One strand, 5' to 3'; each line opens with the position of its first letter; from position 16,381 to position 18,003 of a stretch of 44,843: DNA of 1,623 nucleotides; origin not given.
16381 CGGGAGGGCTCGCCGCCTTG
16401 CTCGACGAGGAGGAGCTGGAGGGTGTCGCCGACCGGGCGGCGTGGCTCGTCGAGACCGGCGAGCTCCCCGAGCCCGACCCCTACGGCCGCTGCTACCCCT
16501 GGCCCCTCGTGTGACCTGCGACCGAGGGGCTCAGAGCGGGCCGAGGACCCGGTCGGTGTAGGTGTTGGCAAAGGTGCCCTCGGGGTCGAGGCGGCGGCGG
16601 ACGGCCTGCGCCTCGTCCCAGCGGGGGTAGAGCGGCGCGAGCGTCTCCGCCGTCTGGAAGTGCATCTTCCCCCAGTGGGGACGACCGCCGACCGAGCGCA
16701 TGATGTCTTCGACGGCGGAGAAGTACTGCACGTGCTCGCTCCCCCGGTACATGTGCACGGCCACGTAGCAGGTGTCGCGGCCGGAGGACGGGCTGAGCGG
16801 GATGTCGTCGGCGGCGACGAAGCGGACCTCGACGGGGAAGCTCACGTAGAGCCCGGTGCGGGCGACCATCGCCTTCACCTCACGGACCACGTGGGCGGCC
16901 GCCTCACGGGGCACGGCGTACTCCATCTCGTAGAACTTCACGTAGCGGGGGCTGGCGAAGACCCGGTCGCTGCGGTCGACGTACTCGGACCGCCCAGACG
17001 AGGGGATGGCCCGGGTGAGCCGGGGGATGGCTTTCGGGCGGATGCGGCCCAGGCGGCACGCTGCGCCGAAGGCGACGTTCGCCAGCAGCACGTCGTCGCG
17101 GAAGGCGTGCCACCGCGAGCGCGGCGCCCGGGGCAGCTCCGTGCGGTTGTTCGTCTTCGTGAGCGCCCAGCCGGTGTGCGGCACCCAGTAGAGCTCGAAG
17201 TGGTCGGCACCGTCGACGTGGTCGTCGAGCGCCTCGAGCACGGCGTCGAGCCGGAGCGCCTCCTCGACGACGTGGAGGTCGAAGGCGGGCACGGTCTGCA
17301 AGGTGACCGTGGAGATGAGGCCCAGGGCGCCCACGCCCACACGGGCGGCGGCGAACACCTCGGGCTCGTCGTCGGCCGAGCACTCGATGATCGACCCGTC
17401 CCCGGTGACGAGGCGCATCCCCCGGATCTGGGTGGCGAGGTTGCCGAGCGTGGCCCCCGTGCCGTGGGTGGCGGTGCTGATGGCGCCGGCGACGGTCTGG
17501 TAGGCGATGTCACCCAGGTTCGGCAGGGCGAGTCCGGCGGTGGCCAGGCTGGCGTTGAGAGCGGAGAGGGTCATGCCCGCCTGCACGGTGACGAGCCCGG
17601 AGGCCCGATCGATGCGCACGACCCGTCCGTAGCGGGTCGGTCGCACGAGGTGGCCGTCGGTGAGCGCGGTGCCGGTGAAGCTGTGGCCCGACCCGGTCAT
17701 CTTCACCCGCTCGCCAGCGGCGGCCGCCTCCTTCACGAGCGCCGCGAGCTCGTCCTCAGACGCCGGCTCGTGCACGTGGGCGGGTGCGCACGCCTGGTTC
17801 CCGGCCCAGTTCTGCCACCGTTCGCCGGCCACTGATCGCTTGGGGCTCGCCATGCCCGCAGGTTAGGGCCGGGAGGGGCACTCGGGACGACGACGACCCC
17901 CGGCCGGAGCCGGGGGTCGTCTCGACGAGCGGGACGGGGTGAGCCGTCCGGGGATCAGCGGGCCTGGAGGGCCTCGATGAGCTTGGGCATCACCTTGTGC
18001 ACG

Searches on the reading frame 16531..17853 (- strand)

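Call 62: search_protein_families(library=pfam, proteins=[window:16531-17853:-])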
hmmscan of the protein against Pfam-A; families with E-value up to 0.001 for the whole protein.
window:16531-17853:- (440 aa): 2 families
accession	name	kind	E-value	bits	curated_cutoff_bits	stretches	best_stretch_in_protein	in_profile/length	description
PF04030.19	ALO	-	5.2e-81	272.6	23.1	1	183-436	1-258/258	D-arabinono-1,4-lactone oxidase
PF01565.28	FAD_binding_4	-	8.8e-31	106.9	26.4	1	24-159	1-139/139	FAD binding domain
